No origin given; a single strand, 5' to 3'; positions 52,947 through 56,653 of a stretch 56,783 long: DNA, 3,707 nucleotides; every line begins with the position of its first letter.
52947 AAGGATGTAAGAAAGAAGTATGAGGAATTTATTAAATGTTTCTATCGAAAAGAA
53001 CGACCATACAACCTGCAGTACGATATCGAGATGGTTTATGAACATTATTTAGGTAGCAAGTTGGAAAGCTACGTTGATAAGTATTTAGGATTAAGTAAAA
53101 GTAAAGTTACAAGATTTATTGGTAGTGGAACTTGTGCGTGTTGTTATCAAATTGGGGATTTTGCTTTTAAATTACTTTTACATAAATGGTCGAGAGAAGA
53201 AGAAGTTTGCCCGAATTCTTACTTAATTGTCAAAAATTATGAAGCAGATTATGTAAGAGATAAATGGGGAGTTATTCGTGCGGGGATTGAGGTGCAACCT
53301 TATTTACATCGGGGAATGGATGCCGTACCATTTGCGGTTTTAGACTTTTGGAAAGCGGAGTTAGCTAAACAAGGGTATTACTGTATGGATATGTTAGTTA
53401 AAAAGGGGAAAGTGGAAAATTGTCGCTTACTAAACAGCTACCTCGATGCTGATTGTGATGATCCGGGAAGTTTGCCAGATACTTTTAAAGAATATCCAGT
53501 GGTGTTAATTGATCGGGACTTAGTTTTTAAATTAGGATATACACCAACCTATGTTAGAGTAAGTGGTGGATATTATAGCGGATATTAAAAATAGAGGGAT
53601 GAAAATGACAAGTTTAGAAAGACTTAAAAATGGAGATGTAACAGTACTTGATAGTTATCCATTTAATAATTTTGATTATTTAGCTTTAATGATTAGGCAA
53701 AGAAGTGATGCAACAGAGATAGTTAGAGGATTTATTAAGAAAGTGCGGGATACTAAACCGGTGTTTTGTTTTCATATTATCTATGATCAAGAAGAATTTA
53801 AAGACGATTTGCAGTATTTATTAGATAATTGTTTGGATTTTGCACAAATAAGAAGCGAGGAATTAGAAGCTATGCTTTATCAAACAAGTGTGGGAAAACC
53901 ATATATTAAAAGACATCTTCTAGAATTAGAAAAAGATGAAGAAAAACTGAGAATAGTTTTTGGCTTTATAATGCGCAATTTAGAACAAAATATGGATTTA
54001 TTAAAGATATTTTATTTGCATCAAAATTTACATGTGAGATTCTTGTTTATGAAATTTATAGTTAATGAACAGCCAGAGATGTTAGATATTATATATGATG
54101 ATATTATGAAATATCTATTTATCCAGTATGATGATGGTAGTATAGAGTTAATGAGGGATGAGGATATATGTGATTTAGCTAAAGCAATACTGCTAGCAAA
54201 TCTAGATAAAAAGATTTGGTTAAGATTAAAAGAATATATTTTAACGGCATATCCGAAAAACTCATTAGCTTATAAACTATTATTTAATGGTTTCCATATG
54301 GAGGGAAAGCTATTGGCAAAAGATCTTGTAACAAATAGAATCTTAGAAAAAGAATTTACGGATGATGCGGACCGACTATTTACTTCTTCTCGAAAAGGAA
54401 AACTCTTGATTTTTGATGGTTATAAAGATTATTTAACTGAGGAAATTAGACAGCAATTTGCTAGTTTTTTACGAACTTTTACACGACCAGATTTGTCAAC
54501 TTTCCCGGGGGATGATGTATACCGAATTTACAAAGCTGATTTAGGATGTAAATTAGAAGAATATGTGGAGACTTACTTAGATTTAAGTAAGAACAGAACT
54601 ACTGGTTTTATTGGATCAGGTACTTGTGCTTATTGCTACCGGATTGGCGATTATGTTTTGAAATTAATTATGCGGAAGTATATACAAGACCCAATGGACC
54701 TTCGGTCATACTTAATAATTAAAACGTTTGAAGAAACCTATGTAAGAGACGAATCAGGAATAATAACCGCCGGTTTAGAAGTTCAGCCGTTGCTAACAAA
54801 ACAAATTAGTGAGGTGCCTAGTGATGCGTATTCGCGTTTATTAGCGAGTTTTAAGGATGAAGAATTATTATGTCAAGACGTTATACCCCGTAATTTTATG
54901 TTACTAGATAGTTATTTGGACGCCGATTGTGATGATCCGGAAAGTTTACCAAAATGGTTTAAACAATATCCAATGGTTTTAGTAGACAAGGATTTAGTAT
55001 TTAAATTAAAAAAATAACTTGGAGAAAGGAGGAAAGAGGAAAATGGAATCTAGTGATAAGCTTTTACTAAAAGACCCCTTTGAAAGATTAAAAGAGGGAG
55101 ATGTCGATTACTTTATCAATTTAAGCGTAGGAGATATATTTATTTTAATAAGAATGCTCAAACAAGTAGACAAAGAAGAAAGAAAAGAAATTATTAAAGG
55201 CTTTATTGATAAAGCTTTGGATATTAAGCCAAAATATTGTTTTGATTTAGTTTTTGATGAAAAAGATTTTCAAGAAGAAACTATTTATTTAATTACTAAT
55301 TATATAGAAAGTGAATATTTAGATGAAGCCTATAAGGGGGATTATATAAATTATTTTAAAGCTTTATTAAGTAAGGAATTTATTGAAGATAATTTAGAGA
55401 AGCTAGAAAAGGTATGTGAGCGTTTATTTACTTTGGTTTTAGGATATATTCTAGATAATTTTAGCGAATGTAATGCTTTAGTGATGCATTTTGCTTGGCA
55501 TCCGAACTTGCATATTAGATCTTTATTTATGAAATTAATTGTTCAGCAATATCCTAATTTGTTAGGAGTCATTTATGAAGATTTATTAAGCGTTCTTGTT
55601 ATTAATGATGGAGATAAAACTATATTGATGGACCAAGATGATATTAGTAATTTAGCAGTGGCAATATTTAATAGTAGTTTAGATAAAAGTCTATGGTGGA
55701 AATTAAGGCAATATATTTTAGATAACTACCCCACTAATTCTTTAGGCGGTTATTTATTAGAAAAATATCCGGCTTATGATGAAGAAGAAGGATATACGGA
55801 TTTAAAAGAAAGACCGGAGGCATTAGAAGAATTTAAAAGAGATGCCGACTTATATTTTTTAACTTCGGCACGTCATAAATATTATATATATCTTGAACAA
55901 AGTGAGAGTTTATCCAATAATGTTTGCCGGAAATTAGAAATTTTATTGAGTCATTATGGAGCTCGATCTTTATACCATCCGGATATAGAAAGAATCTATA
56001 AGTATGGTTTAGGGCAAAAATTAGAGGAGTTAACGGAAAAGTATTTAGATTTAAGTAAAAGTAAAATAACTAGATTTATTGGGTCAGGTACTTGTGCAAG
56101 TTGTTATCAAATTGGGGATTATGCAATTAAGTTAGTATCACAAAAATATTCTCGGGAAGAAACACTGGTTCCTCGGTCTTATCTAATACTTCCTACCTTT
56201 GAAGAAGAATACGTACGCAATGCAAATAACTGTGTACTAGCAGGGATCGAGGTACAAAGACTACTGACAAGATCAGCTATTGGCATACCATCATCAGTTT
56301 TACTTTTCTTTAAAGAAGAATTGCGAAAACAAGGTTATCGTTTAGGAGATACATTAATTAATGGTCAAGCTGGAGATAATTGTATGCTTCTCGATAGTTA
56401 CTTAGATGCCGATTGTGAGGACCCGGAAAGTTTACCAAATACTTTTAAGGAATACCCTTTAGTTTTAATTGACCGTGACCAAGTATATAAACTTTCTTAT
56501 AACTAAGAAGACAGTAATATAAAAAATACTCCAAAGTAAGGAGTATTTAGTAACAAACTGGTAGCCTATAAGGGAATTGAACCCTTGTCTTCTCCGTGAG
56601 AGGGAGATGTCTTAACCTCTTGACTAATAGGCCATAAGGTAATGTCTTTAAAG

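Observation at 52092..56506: Tandem triplet of diverged paralogues: helical N-domain plus a miniature protein-kinase-like C-domain with a CxxC inside the glycine loop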

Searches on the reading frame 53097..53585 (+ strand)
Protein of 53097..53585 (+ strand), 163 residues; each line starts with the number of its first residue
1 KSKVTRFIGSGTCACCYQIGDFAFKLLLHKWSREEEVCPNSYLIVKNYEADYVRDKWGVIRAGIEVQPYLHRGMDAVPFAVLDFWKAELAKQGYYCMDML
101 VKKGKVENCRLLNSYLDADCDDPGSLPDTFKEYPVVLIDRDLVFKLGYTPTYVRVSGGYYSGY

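Call 67: find_homologous_proteins(query=A5, max_evalue=1)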
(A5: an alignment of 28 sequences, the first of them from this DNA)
Query A5 (28 sequences) (163 aa, profile of the alignment): 1 proteins with E <= 1 among 1112 candidates.
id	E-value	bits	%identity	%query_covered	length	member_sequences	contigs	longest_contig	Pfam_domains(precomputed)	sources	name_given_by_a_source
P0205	3.3e-46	175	52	85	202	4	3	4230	-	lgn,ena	-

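Call 68: search_solved_structures(query=A5, max_evalue=10, show_alignments=4)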
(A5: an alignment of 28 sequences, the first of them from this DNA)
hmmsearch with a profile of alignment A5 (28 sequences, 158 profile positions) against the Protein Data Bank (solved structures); distinct sequences matched with E-value up to 10: 3.
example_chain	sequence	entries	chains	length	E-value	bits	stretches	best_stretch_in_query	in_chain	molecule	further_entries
7pi0_B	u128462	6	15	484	0.74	12.8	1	120-147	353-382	Photosystem II CP47 reaction center protein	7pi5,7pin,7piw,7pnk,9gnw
8bd3_B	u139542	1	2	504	2.2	11.3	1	121-146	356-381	Photosystem II CP47 reaction center protein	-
9hd7_B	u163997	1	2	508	2.2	11.3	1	121-146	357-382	Photosystem II CP47 reaction center protein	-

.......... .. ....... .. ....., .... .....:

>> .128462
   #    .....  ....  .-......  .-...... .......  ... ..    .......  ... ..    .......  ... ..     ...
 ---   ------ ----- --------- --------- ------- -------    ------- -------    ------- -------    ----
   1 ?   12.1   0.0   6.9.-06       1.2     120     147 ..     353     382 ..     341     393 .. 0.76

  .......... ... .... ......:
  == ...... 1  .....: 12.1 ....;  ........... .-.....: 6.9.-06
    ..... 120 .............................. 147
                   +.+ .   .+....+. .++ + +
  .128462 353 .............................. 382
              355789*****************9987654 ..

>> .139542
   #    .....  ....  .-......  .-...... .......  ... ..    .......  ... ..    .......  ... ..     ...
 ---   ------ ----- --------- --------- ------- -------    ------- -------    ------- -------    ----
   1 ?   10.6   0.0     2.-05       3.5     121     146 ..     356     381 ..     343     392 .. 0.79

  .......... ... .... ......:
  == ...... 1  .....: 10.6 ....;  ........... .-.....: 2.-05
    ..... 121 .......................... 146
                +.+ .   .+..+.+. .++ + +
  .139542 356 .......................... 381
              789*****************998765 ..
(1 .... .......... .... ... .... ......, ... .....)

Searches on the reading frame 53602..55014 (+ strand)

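Call 3: search_protein_families(library=pfam, proteins=[window:53602-55014:+], max_evalue=1)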
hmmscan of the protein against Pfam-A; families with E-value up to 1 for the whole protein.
window:53602-55014:+ (471 aa): 1 family
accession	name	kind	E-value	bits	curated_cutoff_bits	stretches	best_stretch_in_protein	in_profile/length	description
PF14120.11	YhzD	-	0.0031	17.9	27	1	210-271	2-59/61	YhzD-like protein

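Call 4: search_protein_families(library=ncbifam, proteins=[window:53602-55014:+], max_evalue=1)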
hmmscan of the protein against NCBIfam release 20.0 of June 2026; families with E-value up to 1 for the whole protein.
window:53602-55014:+ (471 aa): 0 families

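Call 7: search_protein_families(library=padloc, proteins=[window:53602-55014:+], max_evalue=1)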
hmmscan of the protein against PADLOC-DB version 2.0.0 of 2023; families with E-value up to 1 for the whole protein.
window:53602-55014:+ (471 aa): 0 families

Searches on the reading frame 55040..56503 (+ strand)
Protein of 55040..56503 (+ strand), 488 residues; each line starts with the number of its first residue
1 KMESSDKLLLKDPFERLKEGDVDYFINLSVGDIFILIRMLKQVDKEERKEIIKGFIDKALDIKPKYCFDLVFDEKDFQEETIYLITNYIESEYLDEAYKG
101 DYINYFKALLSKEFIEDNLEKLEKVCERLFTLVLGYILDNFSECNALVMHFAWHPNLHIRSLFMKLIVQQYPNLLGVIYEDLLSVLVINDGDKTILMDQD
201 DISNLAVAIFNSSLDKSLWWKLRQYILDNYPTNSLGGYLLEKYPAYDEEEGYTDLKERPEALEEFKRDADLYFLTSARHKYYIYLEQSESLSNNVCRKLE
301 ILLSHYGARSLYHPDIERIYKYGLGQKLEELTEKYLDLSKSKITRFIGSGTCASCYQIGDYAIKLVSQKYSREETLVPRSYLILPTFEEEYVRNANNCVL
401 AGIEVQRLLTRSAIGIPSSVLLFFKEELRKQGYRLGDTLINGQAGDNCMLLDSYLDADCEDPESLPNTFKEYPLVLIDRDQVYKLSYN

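Call 3: search_protein_families(library=pfam, proteins=[window:55040-56503:+], max_evalue=1)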
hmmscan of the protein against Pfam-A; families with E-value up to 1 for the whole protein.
window:55040-56503:+ (488 aa): 2 families
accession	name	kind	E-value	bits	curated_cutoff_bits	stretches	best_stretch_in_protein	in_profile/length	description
PF22511.2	PBP2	-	0.033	14.4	27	1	22-71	9-58/63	PolB1 Binding Protein 2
PF07422.18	s48_45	-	0.18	12.8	24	1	57-107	43-91/110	Sexual stage antigen s48/45 domain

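Call 4: search_protein_families(library=ncbifam, proteins=[window:55040-56503:+], max_evalue=1)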
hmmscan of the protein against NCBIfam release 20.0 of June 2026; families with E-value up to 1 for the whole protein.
window:55040-56503:+ (488 aa): 1 family
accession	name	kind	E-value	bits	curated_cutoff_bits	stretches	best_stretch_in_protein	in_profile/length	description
NF040494.1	nitrored_ArsF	subfamily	0.095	13.1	60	1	343-373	3-33/106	nitrophenyl compound nitroreductase subunit ArsF family protein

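Call 7: search_protein_families(library=padloc, proteins=[window:55040-56503:+], max_evalue=1)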
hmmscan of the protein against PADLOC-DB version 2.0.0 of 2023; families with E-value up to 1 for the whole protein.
window:55040-56503:+ (488 aa): 0 families
